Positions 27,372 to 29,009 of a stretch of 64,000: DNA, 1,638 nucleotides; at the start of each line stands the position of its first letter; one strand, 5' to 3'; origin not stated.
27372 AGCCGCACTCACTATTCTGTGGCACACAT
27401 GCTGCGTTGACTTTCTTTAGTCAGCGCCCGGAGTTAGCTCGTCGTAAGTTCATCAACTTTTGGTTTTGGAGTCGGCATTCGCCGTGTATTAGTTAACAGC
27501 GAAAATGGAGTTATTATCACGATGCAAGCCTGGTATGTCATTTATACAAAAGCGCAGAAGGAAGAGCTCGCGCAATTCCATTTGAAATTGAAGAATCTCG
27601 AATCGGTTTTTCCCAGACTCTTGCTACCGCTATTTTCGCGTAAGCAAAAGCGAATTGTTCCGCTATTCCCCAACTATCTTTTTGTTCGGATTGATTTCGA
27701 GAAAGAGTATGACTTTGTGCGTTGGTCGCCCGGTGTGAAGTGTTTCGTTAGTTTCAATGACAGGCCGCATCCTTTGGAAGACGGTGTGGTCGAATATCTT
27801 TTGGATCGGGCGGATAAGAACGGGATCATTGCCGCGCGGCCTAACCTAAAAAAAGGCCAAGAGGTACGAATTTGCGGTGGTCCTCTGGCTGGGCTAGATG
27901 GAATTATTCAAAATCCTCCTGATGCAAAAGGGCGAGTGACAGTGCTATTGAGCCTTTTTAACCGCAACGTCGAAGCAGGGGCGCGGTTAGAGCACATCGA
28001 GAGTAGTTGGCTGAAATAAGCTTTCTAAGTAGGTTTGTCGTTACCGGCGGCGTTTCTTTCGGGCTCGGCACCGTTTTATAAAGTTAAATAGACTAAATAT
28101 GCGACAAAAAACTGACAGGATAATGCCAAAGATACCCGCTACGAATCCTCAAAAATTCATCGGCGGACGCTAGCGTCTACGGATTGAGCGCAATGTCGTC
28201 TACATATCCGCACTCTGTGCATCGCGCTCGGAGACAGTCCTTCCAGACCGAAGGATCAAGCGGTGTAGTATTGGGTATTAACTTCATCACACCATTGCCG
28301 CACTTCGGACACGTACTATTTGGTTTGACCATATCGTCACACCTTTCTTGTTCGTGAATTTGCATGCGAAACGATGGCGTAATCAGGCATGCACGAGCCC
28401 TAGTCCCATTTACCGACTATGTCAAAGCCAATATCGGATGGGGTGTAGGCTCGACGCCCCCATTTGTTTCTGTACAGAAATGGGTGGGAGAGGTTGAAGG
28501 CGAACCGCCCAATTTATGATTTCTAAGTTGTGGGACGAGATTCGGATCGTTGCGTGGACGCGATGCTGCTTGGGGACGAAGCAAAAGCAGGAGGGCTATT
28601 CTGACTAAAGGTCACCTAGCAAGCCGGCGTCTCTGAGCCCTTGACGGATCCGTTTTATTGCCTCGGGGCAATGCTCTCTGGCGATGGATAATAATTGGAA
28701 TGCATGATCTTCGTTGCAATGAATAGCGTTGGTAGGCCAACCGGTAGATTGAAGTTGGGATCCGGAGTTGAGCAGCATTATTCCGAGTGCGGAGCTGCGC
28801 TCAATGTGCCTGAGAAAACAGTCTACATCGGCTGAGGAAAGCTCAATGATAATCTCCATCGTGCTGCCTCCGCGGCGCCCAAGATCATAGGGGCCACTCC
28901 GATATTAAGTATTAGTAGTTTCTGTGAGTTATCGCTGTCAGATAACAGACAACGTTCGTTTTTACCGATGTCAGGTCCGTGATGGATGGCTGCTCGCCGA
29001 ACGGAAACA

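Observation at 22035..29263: Low-GC genomic island carrying chrBA, an ATP-grasp gene and an orphan NusG paralog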

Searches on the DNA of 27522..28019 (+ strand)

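Call 86: search_rna_families(sources=[L039, L040, L041, L128, L047], threshold=gathering)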
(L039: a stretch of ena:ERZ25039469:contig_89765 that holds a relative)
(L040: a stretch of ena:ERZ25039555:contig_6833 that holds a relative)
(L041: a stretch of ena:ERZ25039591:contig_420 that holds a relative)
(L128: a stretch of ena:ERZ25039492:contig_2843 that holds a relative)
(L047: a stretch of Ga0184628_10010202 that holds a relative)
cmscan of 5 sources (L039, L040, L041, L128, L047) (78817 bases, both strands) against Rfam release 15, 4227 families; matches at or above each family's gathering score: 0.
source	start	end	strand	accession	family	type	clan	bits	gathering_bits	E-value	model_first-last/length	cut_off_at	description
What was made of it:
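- Tried and rejected: Rfam on the operon-head loci was also empty (call 86).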

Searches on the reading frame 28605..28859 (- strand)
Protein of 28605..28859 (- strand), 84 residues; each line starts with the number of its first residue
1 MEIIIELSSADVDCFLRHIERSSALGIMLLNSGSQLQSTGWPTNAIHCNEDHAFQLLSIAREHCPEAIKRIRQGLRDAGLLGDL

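Call 5: search_protein_families(library=pfam, proteins=[window:28605-28859:-], max_evalue=0.01)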
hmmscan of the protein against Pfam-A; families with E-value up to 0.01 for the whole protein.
window:28605-28859:- (84 aa): 0 families

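Call 8: search_protein_families(library=ncbifam, proteins=[window:28605-28859:-], max_evalue=0.01)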
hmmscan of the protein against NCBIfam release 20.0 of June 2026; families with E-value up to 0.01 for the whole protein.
window:28605-28859:- (84 aa): 0 families

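Call 64: search_protein_families(library=phrogs, proteins=[window:28605-28859:-], max_evalue=0.01)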
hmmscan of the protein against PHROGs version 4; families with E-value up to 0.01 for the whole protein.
window:28605-28859:- (84 aa): 0 families

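Call 65: search_protein_families(library=padloc, proteins=[window:28605-28859:-], max_evalue=0.01)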
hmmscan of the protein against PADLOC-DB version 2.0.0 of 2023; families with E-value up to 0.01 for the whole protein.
window:28605-28859:- (84 aa): 0 families
